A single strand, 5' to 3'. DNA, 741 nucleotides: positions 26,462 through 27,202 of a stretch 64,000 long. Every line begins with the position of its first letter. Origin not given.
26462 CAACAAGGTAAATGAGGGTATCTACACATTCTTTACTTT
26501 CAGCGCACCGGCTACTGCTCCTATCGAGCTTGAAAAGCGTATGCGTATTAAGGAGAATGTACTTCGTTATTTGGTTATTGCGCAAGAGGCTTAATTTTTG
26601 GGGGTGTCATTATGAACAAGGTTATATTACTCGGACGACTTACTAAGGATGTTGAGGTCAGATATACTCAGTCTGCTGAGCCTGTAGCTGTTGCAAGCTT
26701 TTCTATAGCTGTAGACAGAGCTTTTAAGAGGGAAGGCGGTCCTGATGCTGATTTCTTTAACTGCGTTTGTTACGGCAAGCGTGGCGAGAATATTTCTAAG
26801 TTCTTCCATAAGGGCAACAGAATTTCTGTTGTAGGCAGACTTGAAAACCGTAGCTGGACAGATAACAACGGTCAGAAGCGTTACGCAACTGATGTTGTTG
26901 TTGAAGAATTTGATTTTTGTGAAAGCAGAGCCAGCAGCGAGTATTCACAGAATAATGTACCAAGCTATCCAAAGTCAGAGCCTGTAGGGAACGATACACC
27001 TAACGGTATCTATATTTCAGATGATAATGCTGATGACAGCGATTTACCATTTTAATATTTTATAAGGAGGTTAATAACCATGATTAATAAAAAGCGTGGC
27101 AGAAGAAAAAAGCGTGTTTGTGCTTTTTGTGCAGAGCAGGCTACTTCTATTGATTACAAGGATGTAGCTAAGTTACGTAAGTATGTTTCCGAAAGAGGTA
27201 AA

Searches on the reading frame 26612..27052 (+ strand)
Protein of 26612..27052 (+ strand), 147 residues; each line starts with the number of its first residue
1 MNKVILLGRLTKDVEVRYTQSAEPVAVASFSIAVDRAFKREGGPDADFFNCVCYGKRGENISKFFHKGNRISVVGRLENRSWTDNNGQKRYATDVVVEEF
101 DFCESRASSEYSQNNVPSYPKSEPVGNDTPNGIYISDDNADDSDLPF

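Call 65: search_protein_families(library=pfam, proteins=[window:26612-27052:+], max_evalue=0.01)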
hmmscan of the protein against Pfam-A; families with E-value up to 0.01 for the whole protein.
window:26612-27052:+ (147 aa): 1 family
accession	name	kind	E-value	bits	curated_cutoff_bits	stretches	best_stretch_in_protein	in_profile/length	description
PF00436.31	SSB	-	2e-28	98.9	26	1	1-102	1-103/104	Single-strand binding protein family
